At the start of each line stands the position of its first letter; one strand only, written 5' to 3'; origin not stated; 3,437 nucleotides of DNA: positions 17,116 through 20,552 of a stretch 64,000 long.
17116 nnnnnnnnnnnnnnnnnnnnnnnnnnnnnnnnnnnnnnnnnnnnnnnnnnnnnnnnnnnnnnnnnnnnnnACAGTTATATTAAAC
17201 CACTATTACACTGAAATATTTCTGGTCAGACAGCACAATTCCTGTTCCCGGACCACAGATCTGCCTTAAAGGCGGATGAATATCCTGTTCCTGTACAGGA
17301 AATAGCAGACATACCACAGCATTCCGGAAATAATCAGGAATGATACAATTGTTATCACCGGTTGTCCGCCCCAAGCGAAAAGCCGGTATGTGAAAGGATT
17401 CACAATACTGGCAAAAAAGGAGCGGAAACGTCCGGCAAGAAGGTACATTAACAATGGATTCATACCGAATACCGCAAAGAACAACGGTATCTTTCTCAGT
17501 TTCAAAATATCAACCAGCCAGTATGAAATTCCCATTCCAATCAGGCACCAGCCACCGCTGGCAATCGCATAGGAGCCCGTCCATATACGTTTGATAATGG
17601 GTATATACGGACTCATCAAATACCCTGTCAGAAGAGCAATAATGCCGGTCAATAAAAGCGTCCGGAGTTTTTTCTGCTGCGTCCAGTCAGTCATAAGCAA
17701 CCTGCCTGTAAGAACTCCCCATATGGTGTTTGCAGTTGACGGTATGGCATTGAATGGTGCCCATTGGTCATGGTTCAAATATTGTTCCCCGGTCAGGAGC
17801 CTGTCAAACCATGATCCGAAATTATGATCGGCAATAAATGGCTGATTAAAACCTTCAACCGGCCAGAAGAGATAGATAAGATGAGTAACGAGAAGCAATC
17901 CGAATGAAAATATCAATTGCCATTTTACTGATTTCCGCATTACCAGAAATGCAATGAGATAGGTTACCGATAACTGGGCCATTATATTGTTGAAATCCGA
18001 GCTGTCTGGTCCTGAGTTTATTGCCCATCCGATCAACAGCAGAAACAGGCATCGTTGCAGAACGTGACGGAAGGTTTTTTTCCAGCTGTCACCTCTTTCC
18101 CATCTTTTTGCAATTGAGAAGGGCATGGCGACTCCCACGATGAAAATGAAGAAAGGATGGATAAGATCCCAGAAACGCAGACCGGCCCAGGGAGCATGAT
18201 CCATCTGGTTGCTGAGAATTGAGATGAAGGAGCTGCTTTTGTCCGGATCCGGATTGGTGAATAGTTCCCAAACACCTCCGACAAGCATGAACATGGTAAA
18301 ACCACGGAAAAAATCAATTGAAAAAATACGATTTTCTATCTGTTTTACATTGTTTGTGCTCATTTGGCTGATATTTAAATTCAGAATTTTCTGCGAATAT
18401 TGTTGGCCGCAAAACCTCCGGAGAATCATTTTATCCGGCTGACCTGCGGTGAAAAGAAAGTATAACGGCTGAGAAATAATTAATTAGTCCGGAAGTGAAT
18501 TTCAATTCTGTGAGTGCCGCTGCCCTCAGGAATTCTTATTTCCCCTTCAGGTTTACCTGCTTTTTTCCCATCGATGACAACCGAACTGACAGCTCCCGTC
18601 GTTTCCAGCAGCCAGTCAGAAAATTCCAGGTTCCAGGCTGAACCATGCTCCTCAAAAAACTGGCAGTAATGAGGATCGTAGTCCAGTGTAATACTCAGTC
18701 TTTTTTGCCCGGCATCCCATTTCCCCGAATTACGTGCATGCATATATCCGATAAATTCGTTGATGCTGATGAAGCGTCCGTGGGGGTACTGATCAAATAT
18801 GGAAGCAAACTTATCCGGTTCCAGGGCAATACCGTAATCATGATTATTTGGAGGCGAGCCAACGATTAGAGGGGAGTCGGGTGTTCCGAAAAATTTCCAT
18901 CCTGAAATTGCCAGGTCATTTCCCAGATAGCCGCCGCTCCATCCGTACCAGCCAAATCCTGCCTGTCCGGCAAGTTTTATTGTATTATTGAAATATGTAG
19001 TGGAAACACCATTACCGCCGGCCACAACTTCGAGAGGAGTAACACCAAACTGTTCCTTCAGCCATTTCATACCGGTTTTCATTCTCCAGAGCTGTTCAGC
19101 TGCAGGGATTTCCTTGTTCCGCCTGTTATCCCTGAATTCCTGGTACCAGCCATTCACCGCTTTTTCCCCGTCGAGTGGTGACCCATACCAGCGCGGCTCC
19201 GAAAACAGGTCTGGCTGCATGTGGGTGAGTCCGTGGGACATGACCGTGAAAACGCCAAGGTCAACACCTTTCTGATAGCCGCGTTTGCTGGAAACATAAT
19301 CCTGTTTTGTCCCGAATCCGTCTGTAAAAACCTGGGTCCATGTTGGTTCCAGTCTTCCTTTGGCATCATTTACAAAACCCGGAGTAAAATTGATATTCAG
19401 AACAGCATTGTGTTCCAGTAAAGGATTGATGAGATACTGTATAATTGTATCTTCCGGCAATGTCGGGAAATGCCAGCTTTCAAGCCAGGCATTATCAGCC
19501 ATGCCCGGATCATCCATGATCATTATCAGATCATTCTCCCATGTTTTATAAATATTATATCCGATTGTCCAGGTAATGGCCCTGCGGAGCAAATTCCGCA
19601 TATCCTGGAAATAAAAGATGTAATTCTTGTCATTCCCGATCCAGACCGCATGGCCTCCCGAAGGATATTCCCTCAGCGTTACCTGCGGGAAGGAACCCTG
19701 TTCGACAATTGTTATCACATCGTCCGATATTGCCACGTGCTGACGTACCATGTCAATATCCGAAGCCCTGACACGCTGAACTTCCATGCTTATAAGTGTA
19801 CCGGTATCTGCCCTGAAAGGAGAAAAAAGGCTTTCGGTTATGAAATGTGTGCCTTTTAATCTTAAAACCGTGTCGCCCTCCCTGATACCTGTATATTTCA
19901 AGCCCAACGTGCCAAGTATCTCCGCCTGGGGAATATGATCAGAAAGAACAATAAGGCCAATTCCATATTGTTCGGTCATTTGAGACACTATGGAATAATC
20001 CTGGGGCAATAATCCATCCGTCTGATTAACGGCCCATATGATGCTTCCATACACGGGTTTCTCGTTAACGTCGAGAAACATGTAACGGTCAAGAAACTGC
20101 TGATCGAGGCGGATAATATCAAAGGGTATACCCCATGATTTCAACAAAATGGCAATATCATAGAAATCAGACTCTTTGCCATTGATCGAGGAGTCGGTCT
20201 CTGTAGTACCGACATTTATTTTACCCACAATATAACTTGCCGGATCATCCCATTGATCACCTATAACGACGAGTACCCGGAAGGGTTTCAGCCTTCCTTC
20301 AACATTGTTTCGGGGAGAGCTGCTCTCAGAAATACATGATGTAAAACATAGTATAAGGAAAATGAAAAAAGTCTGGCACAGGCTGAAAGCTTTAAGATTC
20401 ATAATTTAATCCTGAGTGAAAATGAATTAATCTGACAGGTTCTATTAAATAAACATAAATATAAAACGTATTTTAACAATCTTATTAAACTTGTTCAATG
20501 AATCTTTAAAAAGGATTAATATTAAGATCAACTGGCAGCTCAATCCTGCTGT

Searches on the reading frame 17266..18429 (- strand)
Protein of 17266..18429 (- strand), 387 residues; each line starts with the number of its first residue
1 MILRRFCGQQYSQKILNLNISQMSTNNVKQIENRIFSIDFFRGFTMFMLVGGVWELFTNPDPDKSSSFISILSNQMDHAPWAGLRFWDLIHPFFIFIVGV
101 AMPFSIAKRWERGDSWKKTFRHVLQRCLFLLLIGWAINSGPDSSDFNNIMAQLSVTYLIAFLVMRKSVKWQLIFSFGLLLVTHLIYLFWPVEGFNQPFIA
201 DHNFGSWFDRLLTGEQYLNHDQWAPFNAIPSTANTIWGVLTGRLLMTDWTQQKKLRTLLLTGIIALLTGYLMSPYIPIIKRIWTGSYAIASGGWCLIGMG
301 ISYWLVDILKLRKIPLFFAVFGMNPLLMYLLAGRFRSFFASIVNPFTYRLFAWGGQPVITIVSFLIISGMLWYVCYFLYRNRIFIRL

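Call 78: search_protein_families(library=pfam, proteins=[window:17266-18429:-], max_evalue=0.00001)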
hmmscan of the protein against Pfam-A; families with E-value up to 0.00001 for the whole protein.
window:17266-18429:- (387 aa): 0 families

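Call 83: search_protein_families(library=pfam, proteins=[window:17266-18429:-], max_evalue=1)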
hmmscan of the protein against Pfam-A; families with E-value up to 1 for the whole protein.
window:17266-18429:- (387 aa): 1 family
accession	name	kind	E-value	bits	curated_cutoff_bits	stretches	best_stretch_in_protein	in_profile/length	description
PF07786.18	HGSNAT_cat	-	0.0007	19.6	22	1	34-259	1-198/222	Heparan-alpha-glucosaminide N-acetyltransferase, catalytic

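Call 86: search_protein_families(library=pfam, alignment_id=A2, max_evalue=0.01)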
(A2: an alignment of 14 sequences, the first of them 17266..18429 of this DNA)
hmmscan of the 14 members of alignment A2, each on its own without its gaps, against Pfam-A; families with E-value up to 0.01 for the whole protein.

A. member 1, window:17266-18429:- (387 aa): 1 family
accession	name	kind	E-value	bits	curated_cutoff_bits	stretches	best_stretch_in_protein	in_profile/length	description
PF07786.18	HGSNAT_cat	-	0.0007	19.6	22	1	34-259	1-198/222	Heparan-alpha-glucosaminide N-acetyltransferase, catalytic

B. families by the number of members that match (of 14 scanned): 3 families
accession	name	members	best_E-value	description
PF01757.29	Acyl_transf_3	4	3.4e-05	Acyltransferase domain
PF10725.14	DUF2517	4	0.00048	Protein of unknown function (DUF2517)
PF07786.18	HGSNAT_cat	2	0.0007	Heparan-alpha-glucosaminide N-acetyltransferase, catalytic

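Call 87: search_solved_structures(query=A2, max_evalue=1)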
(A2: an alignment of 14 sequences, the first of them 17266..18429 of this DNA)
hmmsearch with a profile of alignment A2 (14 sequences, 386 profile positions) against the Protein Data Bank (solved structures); distinct sequences matched with E-value up to 1: 3.
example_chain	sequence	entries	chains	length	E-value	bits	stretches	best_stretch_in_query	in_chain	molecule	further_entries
8vkj_A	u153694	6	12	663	2e-19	73.5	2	224-386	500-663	Heparan-alpha-glucosaminide N-acetyltransferase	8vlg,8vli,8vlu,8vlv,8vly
8jkv_A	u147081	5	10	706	2e-19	73.4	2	224-386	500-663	Heparan-alpha-glucosaminide N-acetyltransferase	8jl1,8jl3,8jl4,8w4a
8tu9_A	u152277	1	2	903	4.9e-19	72.2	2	224-386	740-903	Enhanced green fluorescent protein,Heparan-alpha-glucosaminide N-acetyltransferase,Isoform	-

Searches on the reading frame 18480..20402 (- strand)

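Call 78: search_protein_families(library=pfam, proteins=[window:18480-20402:-], max_evalue=0.00001)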
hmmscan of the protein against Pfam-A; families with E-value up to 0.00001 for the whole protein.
window:18480-20402:- (640 aa): 0 families

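Call 83: search_protein_families(library=pfam, proteins=[window:18480-20402:-], max_evalue=1)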
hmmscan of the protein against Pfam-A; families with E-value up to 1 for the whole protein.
window:18480-20402:- (640 aa): 1 family
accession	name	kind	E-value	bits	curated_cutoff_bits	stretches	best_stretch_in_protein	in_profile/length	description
PF14837.11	INTS5_N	-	0.051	13.5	27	1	578-609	85-116/208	Integrator complex subunit 5 N-terminus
